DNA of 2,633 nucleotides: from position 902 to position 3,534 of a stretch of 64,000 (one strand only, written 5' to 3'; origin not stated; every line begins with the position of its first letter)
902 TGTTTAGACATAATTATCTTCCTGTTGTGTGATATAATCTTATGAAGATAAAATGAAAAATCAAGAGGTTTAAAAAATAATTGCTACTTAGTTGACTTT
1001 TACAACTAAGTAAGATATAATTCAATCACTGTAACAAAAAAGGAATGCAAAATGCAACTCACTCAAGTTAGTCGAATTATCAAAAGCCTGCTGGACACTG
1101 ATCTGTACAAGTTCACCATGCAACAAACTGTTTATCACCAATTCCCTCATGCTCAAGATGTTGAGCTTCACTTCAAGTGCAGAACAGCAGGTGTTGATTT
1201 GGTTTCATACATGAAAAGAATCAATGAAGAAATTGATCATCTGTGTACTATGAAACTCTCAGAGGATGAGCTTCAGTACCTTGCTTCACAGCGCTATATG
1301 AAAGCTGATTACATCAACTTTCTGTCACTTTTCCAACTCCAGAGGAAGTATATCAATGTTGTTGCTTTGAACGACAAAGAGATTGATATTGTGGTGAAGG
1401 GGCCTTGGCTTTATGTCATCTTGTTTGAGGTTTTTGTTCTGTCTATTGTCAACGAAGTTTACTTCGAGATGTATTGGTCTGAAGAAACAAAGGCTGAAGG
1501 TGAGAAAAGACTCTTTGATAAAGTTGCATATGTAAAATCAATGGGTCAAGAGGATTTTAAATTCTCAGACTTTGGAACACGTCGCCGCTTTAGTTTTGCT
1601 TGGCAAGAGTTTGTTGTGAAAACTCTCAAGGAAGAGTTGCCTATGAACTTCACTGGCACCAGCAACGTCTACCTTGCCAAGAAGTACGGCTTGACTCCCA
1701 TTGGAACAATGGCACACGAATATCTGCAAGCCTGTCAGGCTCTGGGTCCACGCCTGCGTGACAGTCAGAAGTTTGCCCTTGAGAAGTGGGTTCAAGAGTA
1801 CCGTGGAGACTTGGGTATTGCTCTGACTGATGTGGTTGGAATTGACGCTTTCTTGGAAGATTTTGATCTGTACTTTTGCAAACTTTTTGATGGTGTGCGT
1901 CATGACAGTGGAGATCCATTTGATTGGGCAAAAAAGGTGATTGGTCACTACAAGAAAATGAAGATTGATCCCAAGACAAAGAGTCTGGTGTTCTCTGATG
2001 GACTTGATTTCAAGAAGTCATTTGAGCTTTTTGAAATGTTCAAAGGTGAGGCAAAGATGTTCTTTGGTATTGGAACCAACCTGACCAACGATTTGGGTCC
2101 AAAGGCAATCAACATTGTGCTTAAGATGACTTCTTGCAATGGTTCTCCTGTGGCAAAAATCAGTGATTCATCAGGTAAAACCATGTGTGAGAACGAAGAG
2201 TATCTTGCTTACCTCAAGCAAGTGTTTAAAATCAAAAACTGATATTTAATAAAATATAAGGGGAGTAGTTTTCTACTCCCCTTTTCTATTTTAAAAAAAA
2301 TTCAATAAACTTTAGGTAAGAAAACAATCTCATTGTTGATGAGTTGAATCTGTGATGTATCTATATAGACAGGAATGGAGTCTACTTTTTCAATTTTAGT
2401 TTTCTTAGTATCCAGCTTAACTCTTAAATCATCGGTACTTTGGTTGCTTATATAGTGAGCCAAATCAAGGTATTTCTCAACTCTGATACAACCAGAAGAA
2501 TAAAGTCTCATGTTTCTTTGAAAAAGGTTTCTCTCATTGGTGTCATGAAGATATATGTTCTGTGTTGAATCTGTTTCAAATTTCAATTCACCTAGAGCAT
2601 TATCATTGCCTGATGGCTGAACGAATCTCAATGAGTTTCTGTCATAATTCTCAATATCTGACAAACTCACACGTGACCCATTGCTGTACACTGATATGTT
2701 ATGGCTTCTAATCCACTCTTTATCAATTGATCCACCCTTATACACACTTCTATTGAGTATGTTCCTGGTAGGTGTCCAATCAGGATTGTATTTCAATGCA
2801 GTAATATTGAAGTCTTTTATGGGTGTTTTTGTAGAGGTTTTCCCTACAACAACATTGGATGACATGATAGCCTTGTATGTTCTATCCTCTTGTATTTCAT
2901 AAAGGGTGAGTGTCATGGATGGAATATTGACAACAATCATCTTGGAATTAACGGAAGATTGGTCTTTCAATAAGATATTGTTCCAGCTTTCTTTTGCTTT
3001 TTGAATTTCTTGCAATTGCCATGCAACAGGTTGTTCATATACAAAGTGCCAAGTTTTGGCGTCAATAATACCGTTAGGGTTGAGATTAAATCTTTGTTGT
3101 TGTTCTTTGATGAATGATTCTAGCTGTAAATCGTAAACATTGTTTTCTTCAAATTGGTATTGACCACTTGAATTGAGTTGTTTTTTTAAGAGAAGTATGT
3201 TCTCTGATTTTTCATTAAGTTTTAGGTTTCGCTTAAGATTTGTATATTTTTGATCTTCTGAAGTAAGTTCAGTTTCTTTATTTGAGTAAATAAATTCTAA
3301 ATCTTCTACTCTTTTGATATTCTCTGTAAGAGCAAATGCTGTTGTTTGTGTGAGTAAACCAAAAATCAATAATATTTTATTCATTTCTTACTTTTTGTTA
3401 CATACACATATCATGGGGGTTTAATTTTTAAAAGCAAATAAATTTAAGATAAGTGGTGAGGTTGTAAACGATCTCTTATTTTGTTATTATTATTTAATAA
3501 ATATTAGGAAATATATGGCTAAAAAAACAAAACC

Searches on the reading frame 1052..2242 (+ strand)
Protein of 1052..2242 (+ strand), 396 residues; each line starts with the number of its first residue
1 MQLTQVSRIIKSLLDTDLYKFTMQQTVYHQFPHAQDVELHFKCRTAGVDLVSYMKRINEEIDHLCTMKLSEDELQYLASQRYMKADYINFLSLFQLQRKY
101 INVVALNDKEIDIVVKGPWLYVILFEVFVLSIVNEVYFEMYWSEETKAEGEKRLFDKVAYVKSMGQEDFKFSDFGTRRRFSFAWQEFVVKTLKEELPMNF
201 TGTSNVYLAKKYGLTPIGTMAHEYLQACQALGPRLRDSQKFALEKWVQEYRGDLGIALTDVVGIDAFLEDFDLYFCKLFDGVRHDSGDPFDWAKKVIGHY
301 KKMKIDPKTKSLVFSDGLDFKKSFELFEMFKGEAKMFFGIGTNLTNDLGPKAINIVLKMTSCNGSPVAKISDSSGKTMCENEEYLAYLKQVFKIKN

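Call 7: search_protein_families(library=ncbifam, proteins=[window:1052-2242:+])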
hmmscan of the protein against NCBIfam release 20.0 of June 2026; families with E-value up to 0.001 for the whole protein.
window:1052-2242:+ (396 aa): 9 families
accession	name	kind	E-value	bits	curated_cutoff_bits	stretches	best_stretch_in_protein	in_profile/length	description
NF003704.0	PRK05321.1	subfamily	2.9e-171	569.8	379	1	5-395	5-392/398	nicotinate phosphoribosyltransferase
TIGR01514.1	NAPRTase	equivalog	7.1e-147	489.6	269.55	1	9-394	1-398/399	nicotinate phosphoribosyltransferase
TIGR01513.1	NAPRTase_put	equivalog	8.4e-24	84.3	297.4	1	14-380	2-346/452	nicotinate phosphoribosyltransferase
NF006696.0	PRK09243.1-3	equivalog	4.8e-22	78.2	503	2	160-378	148-351/451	nicotinate phosphoribosyltransferase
NF006695.0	PRK09243.1-2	equivalog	8.3e-19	67.6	469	1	12-378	6-355/480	nicotinate phosphoribosyltransferase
NF009131.0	PRK12484.1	equivalog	1.8e-14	53.3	330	1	14-376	8-344/455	nicotinate phosphoribosyltransferase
NF006694.0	PRK09243.1-1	equivalog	8.9e-11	41.1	663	1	14-365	9-337/485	nicotinate phosphoribosyltransferase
NF006698.0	PRK09243.1-5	equivalog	1.1e-10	40.9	531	1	199-373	186-345/440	nicotinate phosphoribosyltransferase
NF006697.0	PRK09243.1-4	equivalog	1.3e-06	27.3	776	1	13-229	10-210/488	nicotinate phosphoribosyltransferase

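Call 8: search_protein_families(library=pfam, proteins=[window:1052-2242:+])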
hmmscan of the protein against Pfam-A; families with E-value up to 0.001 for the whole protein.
window:1052-2242:+ (396 aa): 2 families
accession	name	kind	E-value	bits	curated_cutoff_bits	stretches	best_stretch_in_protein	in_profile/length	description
PF04095.22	NAPRTase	-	3.3e-83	279.5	20.8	1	169-395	1-238/239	Nicotinate phosphoribosyltransferase (NAPRTase) family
PF17767.7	NAPRTase_N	-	9.4e-32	110.4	32.6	1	14-134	1-125/125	Nicotinate phosphoribosyltransferase (NAPRTase) N-terminal domain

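Call 9: find_encoding_contigs(protein=window:1052-2242:+, flank=10000, max_places=6)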
Protein window:1052-2242:+ (396 aa): 15 contigs read that carry it; 5 places shown.
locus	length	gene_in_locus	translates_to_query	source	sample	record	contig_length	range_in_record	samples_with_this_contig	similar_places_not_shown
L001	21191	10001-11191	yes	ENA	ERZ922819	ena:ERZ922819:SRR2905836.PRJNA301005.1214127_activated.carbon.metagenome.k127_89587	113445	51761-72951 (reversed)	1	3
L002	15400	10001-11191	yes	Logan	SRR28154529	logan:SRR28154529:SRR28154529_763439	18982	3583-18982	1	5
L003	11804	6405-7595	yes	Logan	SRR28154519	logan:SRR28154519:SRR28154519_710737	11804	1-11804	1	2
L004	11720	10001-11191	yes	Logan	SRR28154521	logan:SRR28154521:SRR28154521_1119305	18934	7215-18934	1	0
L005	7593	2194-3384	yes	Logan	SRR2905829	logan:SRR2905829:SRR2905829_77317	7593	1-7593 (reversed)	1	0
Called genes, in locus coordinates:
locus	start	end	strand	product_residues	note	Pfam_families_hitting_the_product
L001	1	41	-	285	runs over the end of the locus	-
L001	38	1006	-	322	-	PF00155:Aminotran_1_2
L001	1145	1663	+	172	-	-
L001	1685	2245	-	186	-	PF08281:Sigma70_r4_2, PF22233:PhyR_sigma-like (faint), PF04545:Sigma70_r4 (weak)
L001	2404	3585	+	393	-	-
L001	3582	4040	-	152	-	PF02600:DsbB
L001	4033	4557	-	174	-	-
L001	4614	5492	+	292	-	-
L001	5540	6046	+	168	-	PF01981:PTH2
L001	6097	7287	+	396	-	-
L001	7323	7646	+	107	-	-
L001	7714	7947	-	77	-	-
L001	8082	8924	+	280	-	-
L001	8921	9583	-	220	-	-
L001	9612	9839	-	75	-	-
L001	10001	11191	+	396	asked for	PF17767:NAPRTase_N, PF04095:NAPRTase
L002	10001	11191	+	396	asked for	PF17767:NAPRTase_N, PF04095:NAPRTase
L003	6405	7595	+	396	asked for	PF17767:NAPRTase_N, PF04095:NAPRTase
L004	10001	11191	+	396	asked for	PF17767:NAPRTase_N, PF04095:NAPRTase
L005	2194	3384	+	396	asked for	PF17767:NAPRTase_N, PF04095:NAPRTase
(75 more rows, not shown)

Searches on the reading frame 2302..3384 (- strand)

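Call 7: search_protein_families(library=ncbifam, proteins=[window:2302-3384:-])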
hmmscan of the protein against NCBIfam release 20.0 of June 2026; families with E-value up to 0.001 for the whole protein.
window:2302-3384:- (360 aa): 3 families
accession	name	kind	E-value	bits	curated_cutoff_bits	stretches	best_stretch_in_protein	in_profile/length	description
NF007891.0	PRK10594.1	equivalog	3.2e-29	102.2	425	1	35-328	269-560/617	L,D-transpeptidase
NF047955.1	TransPepLdtE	equivalog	0.0001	21.6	480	0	145-217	93-161/322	L,D-transpeptidase LdtE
TIGR02869.1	spore_SleB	equivalog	0.00025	21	236.5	1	53-117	6-70/201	spore cortex-lytic enzyme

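Call 8: search_protein_families(library=pfam, proteins=[window:2302-3384:-])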
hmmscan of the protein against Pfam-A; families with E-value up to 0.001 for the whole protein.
window:2302-3384:- (360 aa): 2 families
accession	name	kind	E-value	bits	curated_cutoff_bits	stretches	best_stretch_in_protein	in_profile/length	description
PF03734.19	YkuD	-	2.2e-17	64.5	23.4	1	148-313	2-139/146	L,D-transpeptidase catalytic domain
PF01471.23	PG_binding_1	-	5.2e-09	36.6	23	1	60-112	2-54/57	Putative peptidoglycan binding domain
